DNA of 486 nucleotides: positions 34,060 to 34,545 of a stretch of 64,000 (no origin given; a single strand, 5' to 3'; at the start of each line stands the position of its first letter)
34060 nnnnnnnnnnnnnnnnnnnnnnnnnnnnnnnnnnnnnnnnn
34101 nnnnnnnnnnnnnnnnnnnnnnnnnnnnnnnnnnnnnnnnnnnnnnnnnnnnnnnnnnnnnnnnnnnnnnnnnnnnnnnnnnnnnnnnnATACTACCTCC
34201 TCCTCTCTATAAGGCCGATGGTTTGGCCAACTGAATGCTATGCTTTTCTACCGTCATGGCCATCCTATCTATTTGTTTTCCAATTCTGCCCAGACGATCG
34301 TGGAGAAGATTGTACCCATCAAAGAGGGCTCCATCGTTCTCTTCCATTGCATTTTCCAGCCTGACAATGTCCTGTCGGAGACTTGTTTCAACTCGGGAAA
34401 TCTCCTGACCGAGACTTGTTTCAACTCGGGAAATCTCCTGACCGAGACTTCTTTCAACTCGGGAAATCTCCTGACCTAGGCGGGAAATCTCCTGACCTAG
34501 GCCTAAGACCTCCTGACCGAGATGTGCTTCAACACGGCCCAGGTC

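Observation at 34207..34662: Hendecad-repeat coiled-coil protein encoded by a perfect 33-bp tandem DNA repeat between tryptophanase and PepF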

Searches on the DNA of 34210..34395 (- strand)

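Call 67: search_rna_families(sources=[L013, L014], threshold=gathering)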
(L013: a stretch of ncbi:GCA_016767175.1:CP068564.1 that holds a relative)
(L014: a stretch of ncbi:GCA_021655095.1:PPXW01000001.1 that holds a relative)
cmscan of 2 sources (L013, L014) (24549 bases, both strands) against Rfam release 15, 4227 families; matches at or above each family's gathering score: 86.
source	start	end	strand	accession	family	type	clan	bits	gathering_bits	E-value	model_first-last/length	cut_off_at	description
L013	14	43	-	RF01315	CRISPR-DR2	Gene; CRISPR;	CL00014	42.1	37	3.2e-05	1-30/30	no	CRISPR RNA direct repeat element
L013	81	110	-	RF01315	CRISPR-DR2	Gene; CRISPR;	CL00014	42.1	37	3.2e-05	1-30/30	no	CRISPR RNA direct repeat element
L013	149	178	-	RF01315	CRISPR-DR2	Gene; CRISPR;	CL00014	42.1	37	3.2e-05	1-30/30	no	CRISPR RNA direct repeat element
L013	215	244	-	RF01315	CRISPR-DR2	Gene; CRISPR;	CL00014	42.1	37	3.2e-05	1-30/30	no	CRISPR RNA direct repeat element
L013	282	311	-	RF01315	CRISPR-DR2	Gene; CRISPR;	CL00014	42.1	37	3.2e-05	1-30/30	no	CRISPR RNA direct repeat element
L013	350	379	-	RF01315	CRISPR-DR2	Gene; CRISPR;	CL00014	42.1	37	3.2e-05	1-30/30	no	CRISPR RNA direct repeat element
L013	418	447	-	RF01315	CRISPR-DR2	Gene; CRISPR;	CL00014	42.1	37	3.2e-05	1-30/30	no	CRISPR RNA direct repeat element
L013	486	515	-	RF01315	CRISPR-DR2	Gene; CRISPR;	CL00014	42.1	37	3.2e-05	1-30/30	no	CRISPR RNA direct repeat element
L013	554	583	-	RF01315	CRISPR-DR2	Gene; CRISPR;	CL00014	42.1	37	3.2e-05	1-30/30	no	CRISPR RNA direct repeat element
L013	620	649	-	RF01315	CRISPR-DR2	Gene; CRISPR;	CL00014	42.1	37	3.2e-05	1-30/30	no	CRISPR RNA direct repeat element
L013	688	717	-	RF01315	CRISPR-DR2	Gene; CRISPR;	CL00014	42.1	37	3.2e-05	1-30/30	no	CRISPR RNA direct repeat element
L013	756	785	-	RF01315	CRISPR-DR2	Gene; CRISPR;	CL00014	42.1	37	3.2e-05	1-30/30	no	CRISPR RNA direct repeat element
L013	823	852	-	RF01315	CRISPR-DR2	Gene; CRISPR;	CL00014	42.1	37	3.2e-05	1-30/30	no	CRISPR RNA direct repeat element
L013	890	919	-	RF01315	CRISPR-DR2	Gene; CRISPR;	CL00014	42.1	37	3.2e-05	1-30/30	no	CRISPR RNA direct repeat element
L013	958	987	-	RF01315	CRISPR-DR2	Gene; CRISPR;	CL00014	42.1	37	3.2e-05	1-30/30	no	CRISPR RNA direct repeat element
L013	1024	1053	-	RF01315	CRISPR-DR2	Gene; CRISPR;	CL00014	42.1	37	3.2e-05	1-30/30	no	CRISPR RNA direct repeat element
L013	1092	1121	-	RF01315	CRISPR-DR2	Gene; CRISPR;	CL00014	42.1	37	3.2e-05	1-30/30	no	CRISPR RNA direct repeat element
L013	1160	1189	-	RF01315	CRISPR-DR2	Gene; CRISPR;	CL00014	42.1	37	3.2e-05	1-30/30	no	CRISPR RNA direct repeat element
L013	1227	1256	-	RF01315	CRISPR-DR2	Gene; CRISPR;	CL00014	42.1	37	3.2e-05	1-30/30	no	CRISPR RNA direct repeat element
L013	1291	1320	-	RF01315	CRISPR-DR2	Gene; CRISPR;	CL00014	42.1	37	3.2e-05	1-30/30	no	CRISPR RNA direct repeat element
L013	1360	1389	-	RF01315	CRISPR-DR2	Gene; CRISPR;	CL00014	42.1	37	3.2e-05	1-30/30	no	CRISPR RNA direct repeat element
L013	1428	1457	-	RF01315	CRISPR-DR2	Gene; CRISPR;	CL00014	42.1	37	3.2e-05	1-30/30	no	CRISPR RNA direct repeat element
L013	1497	1526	-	RF01315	CRISPR-DR2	Gene; CRISPR;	CL00014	42.1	37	3.2e-05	1-30/30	no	CRISPR RNA direct repeat element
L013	1566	1595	-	RF01315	CRISPR-DR2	Gene; CRISPR;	CL00014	42.1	37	3.2e-05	1-30/30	no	CRISPR RNA direct repeat element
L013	1637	1666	-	RF01315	CRISPR-DR2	Gene; CRISPR;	CL00014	42.1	37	3.2e-05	1-30/30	no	CRISPR RNA direct repeat element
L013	1704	1733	-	RF01315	CRISPR-DR2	Gene; CRISPR;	CL00014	42.1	37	3.2e-05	1-30/30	no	CRISPR RNA direct repeat element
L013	1773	1802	-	RF01315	CRISPR-DR2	Gene; CRISPR;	CL00014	42.1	37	3.2e-05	1-30/30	no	CRISPR RNA direct repeat element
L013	1841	1870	-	RF01315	CRISPR-DR2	Gene; CRISPR;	CL00014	42.1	37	3.2e-05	1-30/30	no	CRISPR RNA direct repeat element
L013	1909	1938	-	RF01315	CRISPR-DR2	Gene; CRISPR;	CL00014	42.1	37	3.2e-05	1-30/30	no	CRISPR RNA direct repeat element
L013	1976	2005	-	RF01315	CRISPR-DR2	Gene; CRISPR;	CL00014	42.1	37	3.2e-05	1-30/30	no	CRISPR RNA direct repeat element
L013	2042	2071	-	RF01315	CRISPR-DR2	Gene; CRISPR;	CL00014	42.1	37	3.2e-05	1-30/30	no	CRISPR RNA direct repeat element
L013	2111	2140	-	RF01315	CRISPR-DR2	Gene; CRISPR;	CL00014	42.1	37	3.2e-05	1-30/30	no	CRISPR RNA direct repeat element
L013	2179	2208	-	RF01315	CRISPR-DR2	Gene; CRISPR;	CL00014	42.1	37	3.2e-05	1-30/30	no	CRISPR RNA direct repeat element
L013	2247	2276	-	RF01315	CRISPR-DR2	Gene; CRISPR;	CL00014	42.1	37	3.2e-05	1-30/30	no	CRISPR RNA direct repeat element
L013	2314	2343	-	RF01315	CRISPR-DR2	Gene; CRISPR;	CL00014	42.1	37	3.2e-05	1-30/30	no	CRISPR RNA direct repeat element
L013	2382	2411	-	RF01315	CRISPR-DR2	Gene; CRISPR;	CL00014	42.1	37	3.2e-05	1-30/30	no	CRISPR RNA direct repeat element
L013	2450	2479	-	RF01315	CRISPR-DR2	Gene; CRISPR;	CL00014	42.1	37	3.2e-05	1-30/30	no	CRISPR RNA direct repeat element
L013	2516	2545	-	RF01315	CRISPR-DR2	Gene; CRISPR;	CL00014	42.1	37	3.2e-05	1-30/30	no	CRISPR RNA direct repeat element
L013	2583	2612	-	RF01315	CRISPR-DR2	Gene; CRISPR;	CL00014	42.1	37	3.2e-05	1-30/30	no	CRISPR RNA direct repeat element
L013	2650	2679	-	RF01315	CRISPR-DR2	Gene; CRISPR;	CL00014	42.1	37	3.2e-05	1-30/30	no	CRISPR RNA direct repeat element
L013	2718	2747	-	RF01315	CRISPR-DR2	Gene; CRISPR;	CL00014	42.1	37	3.2e-05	1-30/30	no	CRISPR RNA direct repeat element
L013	2786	2815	-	RF01315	CRISPR-DR2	Gene; CRISPR;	CL00014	42.1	37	3.2e-05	1-30/30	no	CRISPR RNA direct repeat element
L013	2854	2883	-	RF01315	CRISPR-DR2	Gene; CRISPR;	CL00014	42.1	37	3.2e-05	1-30/30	no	CRISPR RNA direct repeat element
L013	2922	2951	-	RF01315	CRISPR-DR2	Gene; CRISPR;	CL00014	42.1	37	3.2e-05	1-30/30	no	CRISPR RNA direct repeat element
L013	2987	3016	-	RF01315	CRISPR-DR2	Gene; CRISPR;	CL00014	42.1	37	3.2e-05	1-30/30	no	CRISPR RNA direct repeat element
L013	3055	3084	-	RF01315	CRISPR-DR2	Gene; CRISPR;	CL00014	42.1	37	3.2e-05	1-30/30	no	CRISPR RNA direct repeat element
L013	3122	3151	-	RF01315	CRISPR-DR2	Gene; CRISPR;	CL00014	42.1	37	3.2e-05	1-30/30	no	CRISPR RNA direct repeat element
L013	3190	3219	-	RF01315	CRISPR-DR2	Gene; CRISPR;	CL00014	42.1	37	3.2e-05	1-30/30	no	CRISPR RNA direct repeat element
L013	3257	3286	-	RF01315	CRISPR-DR2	Gene; CRISPR;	CL00014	42.1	37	3.2e-05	1-30/30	no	CRISPR RNA direct repeat element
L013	3324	3353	-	RF01315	CRISPR-DR2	Gene; CRISPR;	CL00014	42.1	37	3.2e-05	1-30/30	no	CRISPR RNA direct repeat element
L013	3389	3418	-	RF01315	CRISPR-DR2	Gene; CRISPR;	CL00014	42.1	37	3.2e-05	1-30/30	no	CRISPR RNA direct repeat element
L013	3457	3486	-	RF01315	CRISPR-DR2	Gene; CRISPR;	CL00014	42.1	37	3.2e-05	1-30/30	no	CRISPR RNA direct repeat element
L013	3524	3553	-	RF01315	CRISPR-DR2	Gene; CRISPR;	CL00014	42.1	37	3.2e-05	1-30/30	no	CRISPR RNA direct repeat element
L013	3590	3619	-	RF01315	CRISPR-DR2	Gene; CRISPR;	CL00014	42.1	37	3.2e-05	1-30/30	no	CRISPR RNA direct repeat element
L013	3657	3686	-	RF01315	CRISPR-DR2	Gene; CRISPR;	CL00014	42.1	37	3.2e-05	1-30/30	no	CRISPR RNA direct repeat element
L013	3722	3751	-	RF01315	CRISPR-DR2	Gene; CRISPR;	CL00014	42.1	37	3.2e-05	1-30/30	no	CRISPR RNA direct repeat element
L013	3789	3818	-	RF01315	CRISPR-DR2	Gene; CRISPR;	CL00014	42.1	37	3.2e-05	1-30/30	no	CRISPR RNA direct repeat element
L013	3856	3885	-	RF01315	CRISPR-DR2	Gene; CRISPR;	CL00014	42.1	37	3.2e-05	1-30/30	no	CRISPR RNA direct repeat element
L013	3922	3951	-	RF01315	CRISPR-DR2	Gene; CRISPR;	CL00014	42.1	37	3.2e-05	1-30/30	no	CRISPR RNA direct repeat element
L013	3988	4017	-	RF01315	CRISPR-DR2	Gene; CRISPR;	CL00014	42.1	37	3.2e-05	1-30/30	no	CRISPR RNA direct repeat element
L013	4056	4085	-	RF01315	CRISPR-DR2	Gene; CRISPR;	CL00014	42.1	37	3.2e-05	1-30/30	no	CRISPR RNA direct repeat element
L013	4123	4152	-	RF01315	CRISPR-DR2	Gene; CRISPR;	CL00014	42.1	37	3.2e-05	1-30/30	no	CRISPR RNA direct repeat element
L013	4190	4219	-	RF01315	CRISPR-DR2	Gene; CRISPR;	CL00014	42.1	37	3.2e-05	1-30/30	no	CRISPR RNA direct repeat element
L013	4258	4287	-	RF01315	CRISPR-DR2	Gene; CRISPR;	CL00014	42.1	37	3.2e-05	1-30/30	no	CRISPR RNA direct repeat element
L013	4326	4355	-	RF01315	CRISPR-DR2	Gene; CRISPR;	CL00014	42.1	37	3.2e-05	1-30/30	no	CRISPR RNA direct repeat element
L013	4395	4424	-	RF01315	CRISPR-DR2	Gene; CRISPR;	CL00014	42.1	37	3.2e-05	1-30/30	no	CRISPR RNA direct repeat element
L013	4464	4493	-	RF01315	CRISPR-DR2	Gene; CRISPR;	CL00014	42.1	37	3.2e-05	1-30/30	no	CRISPR RNA direct repeat element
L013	4530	4559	-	RF01315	CRISPR-DR2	Gene; CRISPR;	CL00014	42.1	37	3.2e-05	1-30/30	no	CRISPR RNA direct repeat element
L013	4597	4626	-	RF01315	CRISPR-DR2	Gene; CRISPR;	CL00014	42.1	37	3.2e-05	1-30/30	no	CRISPR RNA direct repeat element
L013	4664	4693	-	RF01315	CRISPR-DR2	Gene; CRISPR;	CL00014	42.1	37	3.2e-05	1-30/30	no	CRISPR RNA direct repeat element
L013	4733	4762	-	RF01315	CRISPR-DR2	Gene; CRISPR;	CL00014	42.1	37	3.2e-05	1-30/30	no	CRISPR RNA direct repeat element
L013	4800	4829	-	RF01315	CRISPR-DR2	Gene; CRISPR;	CL00014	42.1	37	3.2e-05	1-30/30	no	CRISPR RNA direct repeat element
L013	4867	4896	-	RF01315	CRISPR-DR2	Gene; CRISPR;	CL00014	42.1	37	3.2e-05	1-30/30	no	CRISPR RNA direct repeat element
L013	4934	4963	-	RF01315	CRISPR-DR2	Gene; CRISPR;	CL00014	42.1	37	3.2e-05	1-30/30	no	CRISPR RNA direct repeat element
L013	5001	5030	-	RF01315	CRISPR-DR2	Gene; CRISPR;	CL00014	42.1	37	3.2e-05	1-30/30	no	CRISPR RNA direct repeat element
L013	5068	5097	-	RF01315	CRISPR-DR2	Gene; CRISPR;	CL00014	42.1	37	3.2e-05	1-30/30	no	CRISPR RNA direct repeat element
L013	5135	5164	-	RF01315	CRISPR-DR2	Gene; CRISPR;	CL00014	42.1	37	3.2e-05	1-30/30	no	CRISPR RNA direct repeat element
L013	5204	5233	-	RF01315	CRISPR-DR2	Gene; CRISPR;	CL00014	42.1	37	3.2e-05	1-30/30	no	CRISPR RNA direct repeat element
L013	5271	5300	-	RF01315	CRISPR-DR2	Gene; CRISPR;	CL00014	42.1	37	3.2e-05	1-30/30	no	CRISPR RNA direct repeat element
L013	5338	5367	-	RF01315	CRISPR-DR2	Gene; CRISPR;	CL00014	42.1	37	3.2e-05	1-30/30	no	CRISPR RNA direct repeat element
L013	5405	5434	-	RF01315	CRISPR-DR2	Gene; CRISPR;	CL00014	42.1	37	3.2e-05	1-30/30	no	CRISPR RNA direct repeat element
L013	5471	5500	-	RF01315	CRISPR-DR2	Gene; CRISPR;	CL00014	42.1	37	3.2e-05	1-30/30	no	CRISPR RNA direct repeat element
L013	5539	5568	-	RF01315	CRISPR-DR2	Gene; CRISPR;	CL00014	42.1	37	3.2e-05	1-30/30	no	CRISPR RNA direct repeat element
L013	5675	5704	-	RF01315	CRISPR-DR2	Gene; CRISPR;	CL00014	37.4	37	0.00054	1-30/30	no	CRISPR RNA direct repeat element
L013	5742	5771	-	RF01315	CRISPR-DR2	Gene; CRISPR;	CL00014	37.4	37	0.00054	1-30/30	no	CRISPR RNA direct repeat element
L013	5810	5839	-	RF01315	CRISPR-DR2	Gene; CRISPR;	CL00014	37.4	37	0.00054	1-30/30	no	CRISPR RNA direct repeat element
